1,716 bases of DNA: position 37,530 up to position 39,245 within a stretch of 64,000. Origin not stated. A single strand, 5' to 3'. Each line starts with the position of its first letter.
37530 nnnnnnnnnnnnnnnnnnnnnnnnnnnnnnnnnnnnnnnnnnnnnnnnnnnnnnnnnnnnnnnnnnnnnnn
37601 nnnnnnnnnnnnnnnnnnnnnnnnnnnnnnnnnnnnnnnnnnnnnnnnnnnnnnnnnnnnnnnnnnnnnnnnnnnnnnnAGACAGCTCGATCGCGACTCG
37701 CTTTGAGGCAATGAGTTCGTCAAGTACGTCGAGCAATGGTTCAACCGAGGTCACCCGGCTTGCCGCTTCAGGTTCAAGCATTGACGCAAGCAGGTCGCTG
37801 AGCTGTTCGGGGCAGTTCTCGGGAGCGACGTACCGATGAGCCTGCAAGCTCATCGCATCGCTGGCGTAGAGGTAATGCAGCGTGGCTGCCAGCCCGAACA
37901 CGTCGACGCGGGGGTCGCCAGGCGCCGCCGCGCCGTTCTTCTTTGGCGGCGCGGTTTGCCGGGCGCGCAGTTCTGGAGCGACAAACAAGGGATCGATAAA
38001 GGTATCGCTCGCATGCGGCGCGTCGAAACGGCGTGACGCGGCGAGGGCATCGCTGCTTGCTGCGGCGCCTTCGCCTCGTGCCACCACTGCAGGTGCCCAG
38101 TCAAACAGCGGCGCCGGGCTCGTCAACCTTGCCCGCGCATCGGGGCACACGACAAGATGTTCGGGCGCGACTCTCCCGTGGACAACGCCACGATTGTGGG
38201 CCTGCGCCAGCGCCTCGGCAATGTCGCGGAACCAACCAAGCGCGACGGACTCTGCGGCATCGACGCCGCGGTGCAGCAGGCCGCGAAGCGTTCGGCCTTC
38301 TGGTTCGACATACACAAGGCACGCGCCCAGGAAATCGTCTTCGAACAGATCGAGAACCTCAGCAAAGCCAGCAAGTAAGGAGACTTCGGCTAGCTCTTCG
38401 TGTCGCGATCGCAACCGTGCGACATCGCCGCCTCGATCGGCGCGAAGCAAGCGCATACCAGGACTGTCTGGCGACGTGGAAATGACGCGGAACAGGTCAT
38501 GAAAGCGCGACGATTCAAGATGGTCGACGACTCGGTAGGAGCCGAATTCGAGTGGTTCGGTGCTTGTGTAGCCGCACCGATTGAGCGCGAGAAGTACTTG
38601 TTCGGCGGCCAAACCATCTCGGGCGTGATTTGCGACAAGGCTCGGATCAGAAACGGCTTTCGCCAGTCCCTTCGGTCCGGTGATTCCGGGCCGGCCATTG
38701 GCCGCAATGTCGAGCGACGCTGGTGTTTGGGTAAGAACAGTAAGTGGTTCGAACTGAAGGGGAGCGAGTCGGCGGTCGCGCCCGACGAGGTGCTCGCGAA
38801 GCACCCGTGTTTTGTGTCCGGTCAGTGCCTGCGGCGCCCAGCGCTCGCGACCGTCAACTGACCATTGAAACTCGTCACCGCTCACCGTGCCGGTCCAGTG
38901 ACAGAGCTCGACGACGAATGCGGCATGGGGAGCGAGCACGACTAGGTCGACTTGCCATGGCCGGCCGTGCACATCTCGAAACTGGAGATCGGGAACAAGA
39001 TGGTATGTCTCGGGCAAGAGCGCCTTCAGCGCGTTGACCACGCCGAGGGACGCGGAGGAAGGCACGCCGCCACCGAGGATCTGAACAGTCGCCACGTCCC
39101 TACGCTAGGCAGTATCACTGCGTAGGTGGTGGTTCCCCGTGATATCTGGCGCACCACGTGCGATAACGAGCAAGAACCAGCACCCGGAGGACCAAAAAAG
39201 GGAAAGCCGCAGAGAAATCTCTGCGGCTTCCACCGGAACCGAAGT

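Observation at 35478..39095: Stand-alone 1205-aa NERD + pseudokinase + kinase + unknown C-terminal protein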

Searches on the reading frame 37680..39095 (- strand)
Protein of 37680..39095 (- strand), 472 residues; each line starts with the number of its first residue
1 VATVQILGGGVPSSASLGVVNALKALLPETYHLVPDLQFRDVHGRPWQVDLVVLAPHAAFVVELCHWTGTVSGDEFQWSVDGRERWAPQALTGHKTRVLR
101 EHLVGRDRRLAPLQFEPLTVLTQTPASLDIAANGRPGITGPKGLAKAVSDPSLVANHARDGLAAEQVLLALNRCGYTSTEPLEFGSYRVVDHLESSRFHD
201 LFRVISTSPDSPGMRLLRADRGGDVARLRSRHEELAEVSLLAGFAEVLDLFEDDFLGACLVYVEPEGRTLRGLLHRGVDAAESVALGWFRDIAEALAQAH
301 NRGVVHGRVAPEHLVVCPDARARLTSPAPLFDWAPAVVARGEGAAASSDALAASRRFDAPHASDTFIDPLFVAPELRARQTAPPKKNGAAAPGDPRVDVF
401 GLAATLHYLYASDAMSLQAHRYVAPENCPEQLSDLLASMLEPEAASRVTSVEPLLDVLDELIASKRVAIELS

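Call 82: find_homologous_proteins(query=A5, max_evalue=0.00001)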
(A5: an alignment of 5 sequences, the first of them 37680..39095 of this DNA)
Query A5 (5 sequences) (472 aa, profile of the alignment): 5 proteins with E <= 0.00001 among 8000 candidates.
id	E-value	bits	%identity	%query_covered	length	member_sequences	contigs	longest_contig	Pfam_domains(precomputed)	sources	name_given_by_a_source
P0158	2.5e-7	48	24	43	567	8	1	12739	PF07714.24,PF00069.32,PF03109.23,PF14531.13,PF01636.30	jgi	jgi:serine/threonine protein kinase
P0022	6.8e-7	47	29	32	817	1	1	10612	PF13431.13,PF13414.13,PF13176.13,PF13428.13,PF13374.13,PF14559.13,PF06293.21,PF07714.24,PF00069.32,PF17874.8,PF00515.35,PF03109.23,PF13424.13,PF21033.5,PF13181.13,PF07719.24,PF01636.30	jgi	jgi:serine/threonine protein kinase/tetratricopeptide (TPR) repeat protein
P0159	1.1e-6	46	32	31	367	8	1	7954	PF07714.24,PF00069.32,PF26309.1,PF03109.23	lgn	-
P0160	2.1e-6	45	27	59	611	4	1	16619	PF07714.24,PF00069.32,PF03109.23,PF01636.30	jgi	jgi:serine/threonine protein kinase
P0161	5.9e-6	44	25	38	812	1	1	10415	PF13431.13,PF13414.13,PF13176.13,PF13428.13,PF13374.13,PF14559.13,PF06293.21,PF07714.24,PF00069.32,PF00515.35,PF03109.23,PF13424.13,PF21033.5,PF13432.13,PF13181.13,PF07719.24,PF01636.30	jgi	jgi:serine/threonine protein kinase/tetratricopeptide (TPR) repeat protein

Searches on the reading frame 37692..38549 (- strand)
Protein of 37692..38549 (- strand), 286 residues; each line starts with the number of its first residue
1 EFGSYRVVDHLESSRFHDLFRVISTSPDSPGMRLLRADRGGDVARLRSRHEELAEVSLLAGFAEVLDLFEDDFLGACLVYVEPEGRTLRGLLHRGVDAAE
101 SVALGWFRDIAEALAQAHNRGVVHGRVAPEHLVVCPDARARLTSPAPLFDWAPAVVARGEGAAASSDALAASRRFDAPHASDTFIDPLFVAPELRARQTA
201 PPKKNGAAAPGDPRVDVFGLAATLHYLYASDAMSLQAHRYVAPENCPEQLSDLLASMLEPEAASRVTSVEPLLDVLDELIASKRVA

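Call 20: search_protein_families(library=pfam, proteins=[window:37692-38549:-], max_evalue=10)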
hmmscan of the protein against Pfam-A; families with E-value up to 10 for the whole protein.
seq(286 aa): 1 family
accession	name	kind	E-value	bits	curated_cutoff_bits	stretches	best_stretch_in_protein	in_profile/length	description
PF00069.31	Pkinase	-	0.0012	18.8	31.7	1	82-268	79-254/263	Protein kinase domain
